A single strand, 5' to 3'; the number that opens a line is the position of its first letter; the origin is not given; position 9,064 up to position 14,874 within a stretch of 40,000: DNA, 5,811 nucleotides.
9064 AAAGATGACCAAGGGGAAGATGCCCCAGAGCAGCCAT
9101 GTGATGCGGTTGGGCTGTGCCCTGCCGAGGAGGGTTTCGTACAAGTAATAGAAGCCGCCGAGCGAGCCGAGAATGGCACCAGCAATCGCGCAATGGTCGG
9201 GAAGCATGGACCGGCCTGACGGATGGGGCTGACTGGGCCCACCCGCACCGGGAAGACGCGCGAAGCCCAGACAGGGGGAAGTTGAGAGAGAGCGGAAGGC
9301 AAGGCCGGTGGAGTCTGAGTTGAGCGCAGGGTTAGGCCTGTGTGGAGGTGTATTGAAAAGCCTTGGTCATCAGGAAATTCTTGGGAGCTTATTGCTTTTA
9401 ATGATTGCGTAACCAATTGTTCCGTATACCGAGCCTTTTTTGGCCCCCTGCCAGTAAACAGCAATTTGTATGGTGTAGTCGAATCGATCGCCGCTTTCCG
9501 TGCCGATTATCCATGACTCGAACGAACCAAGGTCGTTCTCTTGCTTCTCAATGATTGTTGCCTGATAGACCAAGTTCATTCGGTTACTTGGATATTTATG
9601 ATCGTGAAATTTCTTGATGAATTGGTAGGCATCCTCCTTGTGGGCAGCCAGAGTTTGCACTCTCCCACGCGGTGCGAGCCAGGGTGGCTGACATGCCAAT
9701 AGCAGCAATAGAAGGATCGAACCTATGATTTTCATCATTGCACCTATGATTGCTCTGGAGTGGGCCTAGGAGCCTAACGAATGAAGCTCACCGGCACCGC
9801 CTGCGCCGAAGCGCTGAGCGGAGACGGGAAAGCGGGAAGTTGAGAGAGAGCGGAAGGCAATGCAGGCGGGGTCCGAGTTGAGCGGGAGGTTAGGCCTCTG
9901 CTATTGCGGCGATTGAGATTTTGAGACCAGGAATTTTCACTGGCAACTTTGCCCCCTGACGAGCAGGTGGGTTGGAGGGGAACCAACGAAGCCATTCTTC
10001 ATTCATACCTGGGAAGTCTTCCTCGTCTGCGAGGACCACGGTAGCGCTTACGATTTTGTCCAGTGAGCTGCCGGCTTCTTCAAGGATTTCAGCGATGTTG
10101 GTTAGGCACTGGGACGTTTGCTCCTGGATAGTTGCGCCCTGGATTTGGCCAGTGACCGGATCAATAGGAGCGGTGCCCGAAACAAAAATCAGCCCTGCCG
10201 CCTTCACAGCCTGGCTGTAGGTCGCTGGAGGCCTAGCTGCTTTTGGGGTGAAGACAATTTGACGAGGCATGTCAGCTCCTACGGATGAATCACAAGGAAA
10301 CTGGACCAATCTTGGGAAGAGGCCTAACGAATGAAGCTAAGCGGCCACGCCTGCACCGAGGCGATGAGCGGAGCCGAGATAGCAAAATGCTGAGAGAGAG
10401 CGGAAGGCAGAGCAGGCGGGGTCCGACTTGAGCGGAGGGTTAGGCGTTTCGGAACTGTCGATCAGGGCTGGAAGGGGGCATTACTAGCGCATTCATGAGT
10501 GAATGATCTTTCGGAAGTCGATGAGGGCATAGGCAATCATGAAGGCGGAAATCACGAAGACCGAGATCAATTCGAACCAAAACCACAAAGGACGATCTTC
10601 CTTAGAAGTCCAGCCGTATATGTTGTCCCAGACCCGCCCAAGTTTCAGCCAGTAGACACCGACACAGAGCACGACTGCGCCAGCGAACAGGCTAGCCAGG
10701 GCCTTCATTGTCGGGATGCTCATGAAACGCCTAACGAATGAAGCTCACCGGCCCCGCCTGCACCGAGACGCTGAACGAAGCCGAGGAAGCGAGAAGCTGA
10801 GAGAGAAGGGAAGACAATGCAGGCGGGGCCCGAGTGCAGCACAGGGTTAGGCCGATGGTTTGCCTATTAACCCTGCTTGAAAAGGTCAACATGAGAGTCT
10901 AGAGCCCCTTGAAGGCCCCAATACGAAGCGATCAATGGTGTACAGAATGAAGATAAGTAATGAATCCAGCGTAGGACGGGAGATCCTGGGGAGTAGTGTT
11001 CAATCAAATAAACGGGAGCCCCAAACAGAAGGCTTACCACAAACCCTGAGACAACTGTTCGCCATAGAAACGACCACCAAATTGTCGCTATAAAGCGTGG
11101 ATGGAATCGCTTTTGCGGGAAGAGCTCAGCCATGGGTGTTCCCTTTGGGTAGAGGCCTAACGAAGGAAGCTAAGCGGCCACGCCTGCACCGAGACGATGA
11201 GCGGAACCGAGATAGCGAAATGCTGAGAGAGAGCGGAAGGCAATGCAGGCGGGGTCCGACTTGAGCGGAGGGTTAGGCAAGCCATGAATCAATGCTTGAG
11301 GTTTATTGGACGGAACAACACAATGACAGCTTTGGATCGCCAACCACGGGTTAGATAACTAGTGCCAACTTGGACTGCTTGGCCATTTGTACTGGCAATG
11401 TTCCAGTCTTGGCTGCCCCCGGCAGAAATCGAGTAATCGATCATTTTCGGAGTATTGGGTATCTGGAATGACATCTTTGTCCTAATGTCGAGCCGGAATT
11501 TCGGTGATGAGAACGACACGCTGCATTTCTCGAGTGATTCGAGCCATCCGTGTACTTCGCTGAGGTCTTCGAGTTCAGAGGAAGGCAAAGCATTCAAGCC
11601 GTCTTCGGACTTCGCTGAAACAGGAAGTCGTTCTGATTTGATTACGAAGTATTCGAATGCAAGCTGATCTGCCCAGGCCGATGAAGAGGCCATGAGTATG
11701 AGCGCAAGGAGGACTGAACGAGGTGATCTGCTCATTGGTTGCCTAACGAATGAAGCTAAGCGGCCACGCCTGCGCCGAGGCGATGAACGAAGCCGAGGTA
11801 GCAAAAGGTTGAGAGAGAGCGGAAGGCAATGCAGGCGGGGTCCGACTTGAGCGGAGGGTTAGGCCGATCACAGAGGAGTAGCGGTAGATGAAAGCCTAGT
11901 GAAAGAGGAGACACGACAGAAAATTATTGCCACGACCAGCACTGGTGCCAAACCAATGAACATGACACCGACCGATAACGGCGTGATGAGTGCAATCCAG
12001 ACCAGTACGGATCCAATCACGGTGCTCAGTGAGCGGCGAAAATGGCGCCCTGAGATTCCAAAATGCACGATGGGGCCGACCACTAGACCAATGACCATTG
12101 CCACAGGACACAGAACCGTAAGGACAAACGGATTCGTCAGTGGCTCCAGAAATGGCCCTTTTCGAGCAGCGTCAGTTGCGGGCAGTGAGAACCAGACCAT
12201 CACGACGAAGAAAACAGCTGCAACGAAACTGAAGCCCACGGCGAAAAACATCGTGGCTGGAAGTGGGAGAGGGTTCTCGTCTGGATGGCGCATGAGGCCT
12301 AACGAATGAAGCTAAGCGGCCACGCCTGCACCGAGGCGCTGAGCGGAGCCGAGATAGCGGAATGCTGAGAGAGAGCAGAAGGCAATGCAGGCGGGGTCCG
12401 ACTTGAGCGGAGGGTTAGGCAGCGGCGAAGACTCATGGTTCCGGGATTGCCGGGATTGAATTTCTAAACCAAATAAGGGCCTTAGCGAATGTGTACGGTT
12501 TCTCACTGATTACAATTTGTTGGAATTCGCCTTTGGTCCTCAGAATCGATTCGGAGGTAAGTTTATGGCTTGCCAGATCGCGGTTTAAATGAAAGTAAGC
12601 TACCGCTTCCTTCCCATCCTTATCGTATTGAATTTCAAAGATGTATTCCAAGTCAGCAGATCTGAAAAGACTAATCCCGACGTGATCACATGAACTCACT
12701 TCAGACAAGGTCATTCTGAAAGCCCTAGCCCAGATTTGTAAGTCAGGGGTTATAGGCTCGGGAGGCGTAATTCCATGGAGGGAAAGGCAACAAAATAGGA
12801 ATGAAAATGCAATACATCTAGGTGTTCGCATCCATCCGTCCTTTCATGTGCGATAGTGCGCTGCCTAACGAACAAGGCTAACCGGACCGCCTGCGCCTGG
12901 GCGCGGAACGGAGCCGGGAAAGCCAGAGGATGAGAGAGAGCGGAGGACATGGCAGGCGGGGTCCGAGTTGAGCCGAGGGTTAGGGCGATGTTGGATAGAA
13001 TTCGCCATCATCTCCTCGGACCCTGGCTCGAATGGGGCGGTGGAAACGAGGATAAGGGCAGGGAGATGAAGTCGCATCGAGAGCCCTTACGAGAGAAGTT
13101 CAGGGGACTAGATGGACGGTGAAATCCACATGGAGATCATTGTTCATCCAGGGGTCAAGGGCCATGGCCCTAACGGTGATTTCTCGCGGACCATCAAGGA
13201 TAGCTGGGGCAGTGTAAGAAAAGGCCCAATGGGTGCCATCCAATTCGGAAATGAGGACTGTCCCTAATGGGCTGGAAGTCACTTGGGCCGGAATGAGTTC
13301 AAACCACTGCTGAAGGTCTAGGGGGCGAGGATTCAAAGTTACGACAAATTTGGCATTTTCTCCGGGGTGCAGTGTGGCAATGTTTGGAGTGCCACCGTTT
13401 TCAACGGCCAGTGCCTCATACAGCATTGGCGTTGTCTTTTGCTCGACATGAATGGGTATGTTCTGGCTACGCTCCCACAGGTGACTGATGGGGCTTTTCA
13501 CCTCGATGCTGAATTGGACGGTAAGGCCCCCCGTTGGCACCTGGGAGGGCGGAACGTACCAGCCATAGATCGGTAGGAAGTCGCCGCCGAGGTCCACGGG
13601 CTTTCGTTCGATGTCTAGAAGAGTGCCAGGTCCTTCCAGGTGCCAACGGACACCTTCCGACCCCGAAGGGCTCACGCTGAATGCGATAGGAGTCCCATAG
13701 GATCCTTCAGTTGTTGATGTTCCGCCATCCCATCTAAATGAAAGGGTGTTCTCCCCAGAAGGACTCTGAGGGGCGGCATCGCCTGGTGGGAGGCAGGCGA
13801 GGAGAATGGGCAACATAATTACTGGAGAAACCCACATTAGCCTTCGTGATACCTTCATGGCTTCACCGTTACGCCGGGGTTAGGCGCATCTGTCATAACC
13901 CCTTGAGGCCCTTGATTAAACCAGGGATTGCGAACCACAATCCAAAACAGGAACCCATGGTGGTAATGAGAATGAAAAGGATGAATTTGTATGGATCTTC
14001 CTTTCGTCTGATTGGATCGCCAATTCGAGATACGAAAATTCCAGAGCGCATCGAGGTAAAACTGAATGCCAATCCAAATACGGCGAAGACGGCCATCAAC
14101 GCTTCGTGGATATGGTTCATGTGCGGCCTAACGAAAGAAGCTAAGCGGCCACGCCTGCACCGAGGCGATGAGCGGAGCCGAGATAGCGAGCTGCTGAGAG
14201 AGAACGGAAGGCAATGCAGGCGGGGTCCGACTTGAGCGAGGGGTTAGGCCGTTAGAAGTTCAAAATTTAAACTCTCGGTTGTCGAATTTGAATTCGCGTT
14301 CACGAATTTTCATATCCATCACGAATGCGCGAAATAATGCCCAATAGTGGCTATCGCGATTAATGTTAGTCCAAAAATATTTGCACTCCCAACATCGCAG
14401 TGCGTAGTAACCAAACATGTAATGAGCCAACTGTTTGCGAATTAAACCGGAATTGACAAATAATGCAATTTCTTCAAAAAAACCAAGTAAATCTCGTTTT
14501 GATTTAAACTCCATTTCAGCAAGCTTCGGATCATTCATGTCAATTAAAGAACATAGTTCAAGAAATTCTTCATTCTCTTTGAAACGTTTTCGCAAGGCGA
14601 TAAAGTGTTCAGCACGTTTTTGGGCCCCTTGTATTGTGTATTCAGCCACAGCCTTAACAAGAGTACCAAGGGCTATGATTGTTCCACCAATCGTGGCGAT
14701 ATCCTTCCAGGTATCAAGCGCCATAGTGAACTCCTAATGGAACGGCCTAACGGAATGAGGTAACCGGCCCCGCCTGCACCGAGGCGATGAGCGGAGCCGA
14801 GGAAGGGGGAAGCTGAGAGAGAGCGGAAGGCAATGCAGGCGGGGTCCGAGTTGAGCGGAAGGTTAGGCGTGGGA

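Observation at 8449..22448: Large sedentary chromosomal integron: intact intI, attI and about 22 cassettes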

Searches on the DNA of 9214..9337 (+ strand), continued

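Call 52: search_with_rna_model(model_id=R1, sources=[window, L001, L002, L005, L007, L011, L015, L016, L020, L022, L025, L043, L062, L029], max_evalue=0.000001, make_alignment=true)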
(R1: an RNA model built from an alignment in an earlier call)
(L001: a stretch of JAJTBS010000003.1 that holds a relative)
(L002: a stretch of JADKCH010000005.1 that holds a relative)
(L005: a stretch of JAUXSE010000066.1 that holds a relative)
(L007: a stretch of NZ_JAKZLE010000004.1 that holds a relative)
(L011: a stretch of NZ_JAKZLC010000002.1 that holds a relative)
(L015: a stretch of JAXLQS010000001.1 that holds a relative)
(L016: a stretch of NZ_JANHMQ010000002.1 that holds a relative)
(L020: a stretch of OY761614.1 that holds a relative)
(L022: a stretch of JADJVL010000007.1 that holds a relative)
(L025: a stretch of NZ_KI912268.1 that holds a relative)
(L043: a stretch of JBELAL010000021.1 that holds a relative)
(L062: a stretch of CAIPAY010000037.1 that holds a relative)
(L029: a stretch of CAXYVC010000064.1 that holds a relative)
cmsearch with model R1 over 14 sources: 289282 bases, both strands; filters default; matches with E-value up to 0.000001: 149.
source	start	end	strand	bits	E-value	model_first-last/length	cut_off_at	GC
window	19533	19656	+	155.5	2.9e-40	1-124/124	no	0.6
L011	6054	6177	+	155.5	2.9e-40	1-124/124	no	0.61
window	12297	12420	+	153.1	1.4e-39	1-124/124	no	0.63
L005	1695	1818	+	152.7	1.7e-39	1-124/124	no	0.62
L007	5973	6096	+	152.2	2.5e-39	1-124/124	no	0.6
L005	4766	4889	+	152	2.8e-39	1-124/124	no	0.63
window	17718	17841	+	151.8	3.2e-39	1-124/124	no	0.65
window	11155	11278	+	151.1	4.9e-39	1-124/124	no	0.61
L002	3535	3658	+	151.1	5e-39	1-124/124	no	0.65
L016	277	400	+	150.9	5.5e-39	1-124/124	no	0.65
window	10322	10445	+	150.6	6.6e-39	1-124/124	no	0.62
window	16145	16268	+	150.6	6.8e-39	1-124/124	no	0.62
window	11741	11864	+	150.1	9.1e-39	1-124/124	no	0.61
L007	3697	3820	+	149.7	1.2e-38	1-124/124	no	0.65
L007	3062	3185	+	149.7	1.2e-38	1-124/124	no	0.62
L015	4599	4722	+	149.7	1.2e-38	1-124/124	no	0.58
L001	9189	9312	+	149.6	1.3e-38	1-124/124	no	0.6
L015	646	769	+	149.5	1.4e-38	1-124/124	no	0.6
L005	2388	2511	+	149.2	1.7e-38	1-124/124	no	0.61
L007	984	1107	+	149.1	1.8e-38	1-124/124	no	0.65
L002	735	858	+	148.9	2.1e-38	1-124/124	no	0.61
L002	3096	3219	+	148.8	2.1e-38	1-124/124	no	0.64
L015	2885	3008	+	148.7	2.2e-38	1-124/124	no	0.63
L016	2601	2724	+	148.7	2.4e-38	1-124/124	no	0.63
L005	5694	5817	+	148.5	2.6e-38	1-124/124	no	0.64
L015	2427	2550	+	148.4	2.7e-38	1-124/124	no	0.62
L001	7874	7997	+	148.4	2.8e-38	1-124/124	no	0.6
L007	7068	7191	+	148.4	2.8e-38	1-124/124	no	0.63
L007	8563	8686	+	148.2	3.1e-38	1-124/124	no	0.62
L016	4575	4698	+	147.8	4e-38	1-124/124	no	0.65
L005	5258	5381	+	147.8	4e-38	1-124/124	no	0.65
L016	8775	8898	+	147.5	5.1e-38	1-124/124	no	0.64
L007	5234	5357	+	147.2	6e-38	1-124/124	no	0.6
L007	4325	4449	+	147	6.7e-38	1-124/124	no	0.63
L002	9320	9443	+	146.2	1.1e-37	1-124/124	no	0.6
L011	2664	2787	+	146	1.3e-37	1-124/124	no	0.65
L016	5716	5839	+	145.3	2e-37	1-124/124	no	0.62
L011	1587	1710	+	145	2.4e-37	1-124/124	no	0.65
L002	338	461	+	144.8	2.8e-37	1-124/124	no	0.63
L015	3941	4064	+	144.5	3.3e-37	1-124/124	no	0.63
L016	8176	8299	+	144.4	3.6e-37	1-124/124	no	0.64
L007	7556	7679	+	143.5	6.3e-37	1-124/124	no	0.64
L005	132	255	+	143.4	6.7e-37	1-124/124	no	0.58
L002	2505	2628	+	143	8.6e-37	1-124/124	no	0.64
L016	3538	3661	+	142.6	1.1e-36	1-124/124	no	0.63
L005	3116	3239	+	142.5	1.2e-36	1-124/124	no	0.61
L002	4466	4589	+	142.2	1.5e-36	1-124/124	no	0.6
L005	4305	4428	+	141.6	2.1e-36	1-124/124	no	0.62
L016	1683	1806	+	140.9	3.5e-36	1-124/124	no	0.62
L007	1633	1756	+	140.5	4.3e-36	1-124/124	no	0.6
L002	8022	8145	+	140.5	4.3e-36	1-124/124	no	0.59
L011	119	242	+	140.2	5.2e-36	1-124/124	no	0.63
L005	882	1005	+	140.2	5.4e-36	1-124/124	no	0.6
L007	6602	6725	+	139.6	7.8e-36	1-124/124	no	0.63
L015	3410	3533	+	139.4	8.9e-36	1-124/124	no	0.6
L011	4271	4394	+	139.3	9.3e-36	1-124/124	no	0.64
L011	1154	1278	+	139.2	9.7e-36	1-124/124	no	0.62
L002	7494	7617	+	139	1.1e-35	1-124/124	no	0.64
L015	6718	6840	+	138.9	1.2e-35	1-124/124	no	0.61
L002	8776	8900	+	138.7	1.4e-35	1-124/124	no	0.62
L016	7555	7678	+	138.5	1.6e-35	1-124/124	no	0.57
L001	8538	8661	+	138.1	2e-35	1-124/124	no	0.6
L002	2064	2187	+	137.8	2.4e-35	1-124/124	no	0.65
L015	218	341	+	137.3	3.4e-35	1-124/124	no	0.64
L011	3599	3722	+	137.2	3.6e-35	1-124/124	no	0.63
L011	4960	5083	+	136.9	4.5e-35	1-124/124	no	0.6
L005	3754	3877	+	136.7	5e-35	1-124/124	no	0.62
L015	7285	7408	+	136.1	7.2e-35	1-124/124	no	0.65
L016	1059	1182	+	135.3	1.2e-34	1-124/124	no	0.63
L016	9388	9511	+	135.2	1.2e-34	1-124/124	no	0.61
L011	2207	2330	+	135.2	1.3e-34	1-124/124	no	0.63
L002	4101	4224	+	135.1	1.4e-34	1-124/124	no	0.63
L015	9368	9491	+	134.5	2.1e-34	1-124/124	no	0.62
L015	5838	5960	+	133.7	3.3e-34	1-124/124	no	0.59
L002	6895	7018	+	132.9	5.5e-34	1-124/124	no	0.65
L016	6224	6347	+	132.1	9.5e-34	1-124/124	no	0.65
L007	472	595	+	131.1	1.7e-33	1-124/124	no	0.65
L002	6203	6326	+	130.4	2.7e-33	1-124/124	no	0.63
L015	5245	5368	+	130.2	3.1e-33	1-124/124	no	0.65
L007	9070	9193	+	129.6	4.7e-33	1-124/124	no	0.67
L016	4136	4259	+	129.3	5.8e-33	1-124/124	no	0.64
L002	1454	1577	+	128.7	8.2e-33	1-124/124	no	0.67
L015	2004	2127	+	128.6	8.9e-33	1-124/124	no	0.63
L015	8470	8593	+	126.5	3.5e-32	1-124/124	no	0.68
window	9214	9337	+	106.3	1.4e-26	1-124/124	no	0.67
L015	1292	1415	+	102.8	1.3e-25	1-124/124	no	0.63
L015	1648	1771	+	102.8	1.3e-25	1-124/124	no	0.63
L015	9012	9135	+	102.8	1.3e-25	1-124/124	no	0.63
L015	8114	8237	+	98.6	1.9e-24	1-124/124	no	0.63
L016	6953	7078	+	98.3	2.3e-24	1-124/124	no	0.65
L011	5615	5738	+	87.8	1.8e-21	1-124/124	no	0.66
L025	5362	5486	+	87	3.2e-21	1-124/124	no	0.59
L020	5784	5908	+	85.9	6.3e-21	1-124/124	no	0.58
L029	47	170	+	83.8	2.4e-20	1-124/124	no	0.62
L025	147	271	+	81.9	8.2e-20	1-124/124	no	0.59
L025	5941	6065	+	80.8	1.6e-19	1-124/124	no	0.58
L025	8656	8780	+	80.1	2.7e-19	1-124/124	no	0.59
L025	2411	2535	+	79.5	3.9e-19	1-124/124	no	0.56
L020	9222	9346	+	79.1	4.8e-19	1-124/124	no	0.57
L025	642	766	+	78.7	6.4e-19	1-124/124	no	0.6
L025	1903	2027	+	76.9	2e-18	1-124/124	no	0.54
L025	1234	1358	+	75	6.9e-18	1-124/124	no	0.57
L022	9064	9162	+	72.4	3.6e-17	1-124/124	no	0.61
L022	9456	9554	+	72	4.6e-17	1-124/124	no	0.58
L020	5158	5280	+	70.3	1.4e-16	1-124/124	no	0.57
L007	8140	8248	+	70.3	1.4e-16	1-124/124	no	0.59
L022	8182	8280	+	69.7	2e-16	1-124/124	no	0.6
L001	7197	7320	+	69.6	2.1e-16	1-124/124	no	0.61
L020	3511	3633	+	68.2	5.3e-16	1-124/124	no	0.61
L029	670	793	+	67.9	6.5e-16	1-124/124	no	0.65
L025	6574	6698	+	67.7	7.3e-16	1-124/124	no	0.58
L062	487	584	+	65.4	3.2e-15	1-124/124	no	0.64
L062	83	181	+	64.8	4.6e-15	1-124/124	no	0.64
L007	2108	2205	+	64.4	6e-15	1-124/124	no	0.63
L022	7460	7558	+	63.8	8.8e-15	1-124/124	no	0.57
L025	4928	5058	+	62.5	2e-14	1-124/124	no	0.55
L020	6487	6609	+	62.3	2.3e-14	1-124/124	no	0.64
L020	8134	8256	+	61.5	3.8e-14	1-124/124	no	0.64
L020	7414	7535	+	61.5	3.9e-14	1-124/124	no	0.58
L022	8552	8613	+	61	5.3e-14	1-124/124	no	0.65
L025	9324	9454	+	59.4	1.4e-13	1-124/124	no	0.54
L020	3110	3232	+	59.2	1.6e-13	1-124/124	no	0.64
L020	4216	4337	+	58.2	3.2e-13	1-124/124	no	0.56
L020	6182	6303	+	57.3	5.5e-13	1-124/124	no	0.61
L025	7781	7911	+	54.9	2.6e-12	1-124/124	no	0.54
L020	8535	8656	+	53.6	6e-12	1-124/124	no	0.57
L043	6082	6207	+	50.8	3.6e-11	1-124/124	no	0.66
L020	4623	4744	+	49.9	6.5e-11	1-124/124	no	0.56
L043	8481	8606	+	49.5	8.5e-11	1-124/124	no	0.6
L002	4791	4945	+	47.9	2.3e-10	1-124/124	no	0.63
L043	7803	7928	+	46.3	6.2e-10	1-124/124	no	0.67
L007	2469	2566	+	43.4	4.1e-09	1-124/124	no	0.61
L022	6704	6766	+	42.4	7.9e-09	1-124/124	no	0.62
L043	9087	9213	+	39.9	3.8e-08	1-124/124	no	0.69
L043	6886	7013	+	39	6.8e-08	1-124/124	no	0.66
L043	5189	5315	+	37.5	1.8e-07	1-124/124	no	0.69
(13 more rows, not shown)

Alignment A5: 149 matches aligned to the model, 207 columns, each read 5' to 3' on its own strand. Consensus structure (alignment columns), stored with it:
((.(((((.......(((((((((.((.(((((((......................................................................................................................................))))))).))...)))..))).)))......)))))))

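Call 68: search_with_rna_model(model_id=R1, sources=[L081, L084], max_evalue=0.1, filters=off)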
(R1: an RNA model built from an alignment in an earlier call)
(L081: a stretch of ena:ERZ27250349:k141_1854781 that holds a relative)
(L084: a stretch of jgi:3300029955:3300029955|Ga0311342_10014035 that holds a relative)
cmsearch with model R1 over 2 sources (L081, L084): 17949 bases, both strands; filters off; matches with E-value up to 0.1: 4.
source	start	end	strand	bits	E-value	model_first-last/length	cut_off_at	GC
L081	7517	7641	-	49.7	4.6e-12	1-124/124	no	0.61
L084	7517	7641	-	49.7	4.6e-12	1-124/124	no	0.61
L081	6698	6825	-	33.5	1.5e-07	1-124/124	no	0.64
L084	6698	6825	-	33.5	1.5e-07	1-124/124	no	0.64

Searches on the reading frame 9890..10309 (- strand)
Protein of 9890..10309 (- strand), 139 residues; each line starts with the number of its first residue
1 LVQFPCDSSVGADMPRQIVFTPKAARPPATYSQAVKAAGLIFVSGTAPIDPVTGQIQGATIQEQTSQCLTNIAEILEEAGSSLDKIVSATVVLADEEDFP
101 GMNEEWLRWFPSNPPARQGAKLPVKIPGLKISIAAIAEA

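Call 18: search_protein_families(library=pfam, proteins=[window:9890-10309:-], max_evalue=0.01)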
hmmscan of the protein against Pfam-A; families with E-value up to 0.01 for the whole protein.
window:9890-10309:- (139 aa): 1 family
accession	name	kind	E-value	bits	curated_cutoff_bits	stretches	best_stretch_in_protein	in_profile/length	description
PF01042.26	Ribonuc_L-PSP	-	7.6e-27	94.2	27.3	1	24-138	4-120/121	Endoribonuclease L-PSP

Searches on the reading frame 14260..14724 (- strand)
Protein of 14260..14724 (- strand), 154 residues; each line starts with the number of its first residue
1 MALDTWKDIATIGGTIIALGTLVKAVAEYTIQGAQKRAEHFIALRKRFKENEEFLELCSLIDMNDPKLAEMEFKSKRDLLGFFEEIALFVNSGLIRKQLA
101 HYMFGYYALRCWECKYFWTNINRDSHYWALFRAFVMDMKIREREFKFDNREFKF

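Call 28: search_protein_families(library=pfam, proteins=[window:14260-14724:-], max_evalue=0.01)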
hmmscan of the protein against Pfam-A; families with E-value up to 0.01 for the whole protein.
window:14260-14724:- (154 aa): 1 family
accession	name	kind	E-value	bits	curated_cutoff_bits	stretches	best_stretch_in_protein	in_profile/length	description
PF15956.11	DUF4760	-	3e-06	27.9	25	1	31-124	30-127/141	Domain of unknown function (DUF4760)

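Call 42: search_protein_families(library=padloc, proteins=[window:14260-14724:-], max_evalue=0.01)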
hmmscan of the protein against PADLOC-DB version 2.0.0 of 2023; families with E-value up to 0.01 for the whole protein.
window:14260-14724:- (154 aa): 0 families
